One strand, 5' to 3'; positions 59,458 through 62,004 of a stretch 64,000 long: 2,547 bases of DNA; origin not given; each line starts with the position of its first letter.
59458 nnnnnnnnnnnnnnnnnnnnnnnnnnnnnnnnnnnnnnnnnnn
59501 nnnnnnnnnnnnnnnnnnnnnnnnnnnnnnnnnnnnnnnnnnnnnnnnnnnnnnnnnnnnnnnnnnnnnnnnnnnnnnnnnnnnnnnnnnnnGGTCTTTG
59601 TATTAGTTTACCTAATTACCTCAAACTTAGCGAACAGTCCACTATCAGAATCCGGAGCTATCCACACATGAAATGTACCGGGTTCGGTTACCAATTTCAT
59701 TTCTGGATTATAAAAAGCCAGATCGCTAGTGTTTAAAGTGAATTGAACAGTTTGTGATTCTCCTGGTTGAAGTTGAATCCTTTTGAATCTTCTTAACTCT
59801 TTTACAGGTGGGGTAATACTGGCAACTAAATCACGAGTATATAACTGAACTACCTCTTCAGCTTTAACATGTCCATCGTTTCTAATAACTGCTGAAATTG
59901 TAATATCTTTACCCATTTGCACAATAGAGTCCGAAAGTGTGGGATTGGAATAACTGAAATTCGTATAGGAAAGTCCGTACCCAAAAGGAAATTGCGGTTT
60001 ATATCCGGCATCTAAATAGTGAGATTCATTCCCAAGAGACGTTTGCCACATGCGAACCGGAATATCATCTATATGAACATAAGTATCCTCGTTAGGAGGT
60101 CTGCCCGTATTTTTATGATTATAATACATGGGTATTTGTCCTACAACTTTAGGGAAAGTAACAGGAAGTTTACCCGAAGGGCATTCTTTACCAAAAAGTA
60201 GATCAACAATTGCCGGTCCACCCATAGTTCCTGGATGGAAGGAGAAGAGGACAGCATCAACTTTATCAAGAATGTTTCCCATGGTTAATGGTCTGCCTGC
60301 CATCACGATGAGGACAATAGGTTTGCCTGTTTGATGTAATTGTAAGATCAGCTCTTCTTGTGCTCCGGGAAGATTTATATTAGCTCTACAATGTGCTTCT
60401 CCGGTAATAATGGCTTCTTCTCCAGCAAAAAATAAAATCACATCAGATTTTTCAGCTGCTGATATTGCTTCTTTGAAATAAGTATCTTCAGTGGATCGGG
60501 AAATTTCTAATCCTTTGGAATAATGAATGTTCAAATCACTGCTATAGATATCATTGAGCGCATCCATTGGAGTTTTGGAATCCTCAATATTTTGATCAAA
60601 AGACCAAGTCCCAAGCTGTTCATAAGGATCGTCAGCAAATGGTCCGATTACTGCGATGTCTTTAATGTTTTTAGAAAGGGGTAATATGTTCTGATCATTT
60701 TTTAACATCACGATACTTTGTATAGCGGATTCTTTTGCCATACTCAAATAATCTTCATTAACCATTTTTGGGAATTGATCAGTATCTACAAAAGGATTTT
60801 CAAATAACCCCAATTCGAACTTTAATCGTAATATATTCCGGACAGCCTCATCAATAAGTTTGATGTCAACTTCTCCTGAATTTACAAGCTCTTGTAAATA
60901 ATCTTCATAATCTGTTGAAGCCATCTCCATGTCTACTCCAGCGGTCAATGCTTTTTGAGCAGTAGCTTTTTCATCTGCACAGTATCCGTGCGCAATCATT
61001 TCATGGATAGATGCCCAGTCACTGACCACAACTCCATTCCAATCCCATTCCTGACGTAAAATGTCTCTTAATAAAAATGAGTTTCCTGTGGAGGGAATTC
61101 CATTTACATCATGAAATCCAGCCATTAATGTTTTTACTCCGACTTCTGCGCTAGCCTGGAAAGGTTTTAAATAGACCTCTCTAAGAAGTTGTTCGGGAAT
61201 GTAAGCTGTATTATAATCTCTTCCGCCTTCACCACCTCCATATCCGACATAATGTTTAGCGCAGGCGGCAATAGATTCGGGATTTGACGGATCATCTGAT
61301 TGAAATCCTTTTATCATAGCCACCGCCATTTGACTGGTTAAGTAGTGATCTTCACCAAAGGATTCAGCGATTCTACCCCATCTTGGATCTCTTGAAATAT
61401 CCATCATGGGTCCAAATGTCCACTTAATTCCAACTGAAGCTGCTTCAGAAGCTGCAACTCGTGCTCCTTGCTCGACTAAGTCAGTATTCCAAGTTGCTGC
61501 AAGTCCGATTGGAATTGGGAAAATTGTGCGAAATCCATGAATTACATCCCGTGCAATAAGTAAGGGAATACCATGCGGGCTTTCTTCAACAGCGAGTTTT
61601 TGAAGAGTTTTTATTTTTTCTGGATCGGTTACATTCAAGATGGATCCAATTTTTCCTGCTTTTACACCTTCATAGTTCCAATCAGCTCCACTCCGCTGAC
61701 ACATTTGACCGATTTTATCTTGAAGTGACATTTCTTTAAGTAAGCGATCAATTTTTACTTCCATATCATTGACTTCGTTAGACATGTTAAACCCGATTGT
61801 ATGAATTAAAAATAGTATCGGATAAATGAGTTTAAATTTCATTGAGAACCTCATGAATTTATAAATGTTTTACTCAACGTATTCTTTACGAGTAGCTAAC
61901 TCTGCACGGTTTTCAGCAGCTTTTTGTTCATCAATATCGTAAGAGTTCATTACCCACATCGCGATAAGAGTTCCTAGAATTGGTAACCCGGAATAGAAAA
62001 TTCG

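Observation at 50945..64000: SusC/SusD-less beta-1,3-glucan (laminarin-type) utilisation operon built on a GPH symporter and a cytoplasmic phosphorylase-like giant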

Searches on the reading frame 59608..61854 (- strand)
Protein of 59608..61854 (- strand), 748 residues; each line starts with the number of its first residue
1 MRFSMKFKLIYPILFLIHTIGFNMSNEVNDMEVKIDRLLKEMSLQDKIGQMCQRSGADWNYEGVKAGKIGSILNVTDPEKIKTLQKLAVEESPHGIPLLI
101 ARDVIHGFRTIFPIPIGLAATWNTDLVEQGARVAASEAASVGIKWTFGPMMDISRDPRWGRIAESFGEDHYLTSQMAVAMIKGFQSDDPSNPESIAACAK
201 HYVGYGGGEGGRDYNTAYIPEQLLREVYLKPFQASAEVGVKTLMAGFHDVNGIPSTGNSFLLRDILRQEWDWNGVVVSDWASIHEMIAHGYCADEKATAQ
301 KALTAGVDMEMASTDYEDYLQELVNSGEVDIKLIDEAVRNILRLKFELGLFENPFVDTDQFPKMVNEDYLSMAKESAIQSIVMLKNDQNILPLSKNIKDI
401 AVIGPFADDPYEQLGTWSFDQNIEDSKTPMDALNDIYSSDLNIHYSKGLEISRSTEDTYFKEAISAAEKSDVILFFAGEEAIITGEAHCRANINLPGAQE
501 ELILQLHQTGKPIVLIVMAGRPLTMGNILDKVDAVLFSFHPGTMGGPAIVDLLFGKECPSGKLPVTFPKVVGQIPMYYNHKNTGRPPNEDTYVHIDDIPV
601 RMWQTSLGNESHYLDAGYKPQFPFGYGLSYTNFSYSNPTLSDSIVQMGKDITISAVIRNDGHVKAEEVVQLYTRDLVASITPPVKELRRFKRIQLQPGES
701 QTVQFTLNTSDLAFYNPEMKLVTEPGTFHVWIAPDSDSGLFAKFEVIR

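Call 5: search_protein_families(library=pfam, proteins=[window:59608-61854:-], max_evalue=0.01)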
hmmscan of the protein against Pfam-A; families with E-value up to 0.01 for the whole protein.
window:59608-61854:- (748 aa): 3 families
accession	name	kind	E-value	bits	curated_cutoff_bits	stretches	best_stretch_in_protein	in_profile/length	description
PF00933.27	Glyco_hydro_3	-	6.8e-73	246.3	27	1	44-344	2-316/316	Glycosyl hydrolase family 3 N terminal domain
PF01915.27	Glyco_hydro_3_C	-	2.9e-51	174.7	31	1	381-630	1-200/200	Glycosyl hydrolase family 3 C-terminal domain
PF14310.12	Fn3-like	-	6e-25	87.6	25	1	667-736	1-71/71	Fibronectin type III-like domain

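Call 6: search_protein_families(library=ncbifam, proteins=[window:59608-61854:-], max_evalue=0.01)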
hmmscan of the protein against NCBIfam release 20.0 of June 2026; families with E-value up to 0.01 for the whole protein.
window:59608-61854:- (748 aa): 8 families
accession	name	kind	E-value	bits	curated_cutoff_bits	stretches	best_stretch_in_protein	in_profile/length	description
NF011678.0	PRK15098.1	equivalog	4.6e-206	686.7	666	1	24-745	27-763/765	beta-glucosidase BglX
NF052331.1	Bet13-16Glucosase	equivalog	9e-160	533.3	1330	2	30-580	11-605/750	exo-beta-d-1,3/1,6-glucosidase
NF041579.1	betaxyl_Flavo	equivalog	2.3e-139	465.8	1350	1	72-736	41-703/716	beta-xylosidase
NF052329.1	XyloArabinsidase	equivalog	3.7e-133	445.2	1050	2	80-586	75-594/750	beta-xylosidase/alpha-l-arabinosidase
NF041776.1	xylosidase_Xyl3A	equivalog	1e-113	381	1250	2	107-465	62-438/846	xylan 1,4-beta-xylosidase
NF041610.1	alph_arabinopyran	equivalog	6.2e-88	295.8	1300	1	109-733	58-639/738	exo-alpha-(1->6)-L-arabinopyranosidase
NF052330.1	BetGlucosiCelf0468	equivalog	4.2e-75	253.5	1300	2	84-444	31-383/817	beta-d-glucosidase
NF003740.0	PRK05337.1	equivalog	4e-14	52.5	207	1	124-315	97-283/340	beta-N-acetylhexosaminidase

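Call 53: search_solved_structures(query=window:59608-61854:-, max_evalue=1e-60)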
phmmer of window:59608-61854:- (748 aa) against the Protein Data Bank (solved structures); distinct sequences matched with E-value up to 1e-60: 43.
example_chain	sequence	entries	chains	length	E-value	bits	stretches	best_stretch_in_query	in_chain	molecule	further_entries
5xxl_A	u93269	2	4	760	2.9e-172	577.6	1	29-744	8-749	Periplasmic beta-glucosidase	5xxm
3u48_A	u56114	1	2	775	8.3e-172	576.1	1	35-736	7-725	JMB19063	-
5xxn_A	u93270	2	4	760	1.4e-171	575.3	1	29-744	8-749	Periplasmic beta-glucosidase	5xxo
3u4a_A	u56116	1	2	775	4e-171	573.8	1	35-736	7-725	JMB19063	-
5tf0_A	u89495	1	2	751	1.3e-170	572.1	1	28-738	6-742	Glycosyl hydrolase family 3 N-terminal domain protein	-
9urf_A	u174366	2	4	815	2.9e-170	571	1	14-744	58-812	beta-glucosidase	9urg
6r5i_A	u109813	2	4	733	6.3e-157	526.9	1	31-737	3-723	Periplasmic beta-glucosidase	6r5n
6r5p_B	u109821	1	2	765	1.5e-156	525.6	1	28-737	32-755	Periplasmic beta-glucosidase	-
6r5r_A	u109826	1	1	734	2.5e-156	524.9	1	30-737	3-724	Periplasmic beta-glucosidase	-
6r5o_B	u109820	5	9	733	3.1e-156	524.6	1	31-737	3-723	Periplasmic beta-glucosidase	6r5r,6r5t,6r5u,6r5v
7zb3_A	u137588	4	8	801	3.7e-145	488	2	78-437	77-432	Beta-xylosidase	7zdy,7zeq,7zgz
8c7f_A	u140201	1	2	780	3.5e-144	484.8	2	78-437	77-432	Xylosidase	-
4zoa_A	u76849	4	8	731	8e-141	473.7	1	69-738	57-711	Lin1840 protein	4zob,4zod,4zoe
4zo6_A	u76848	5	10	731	1e-139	470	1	69-738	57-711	Lin1840 protein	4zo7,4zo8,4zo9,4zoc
5jp0_A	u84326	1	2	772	4.4e-116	391.9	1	68-730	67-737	Beta-glucosidase BoGH3B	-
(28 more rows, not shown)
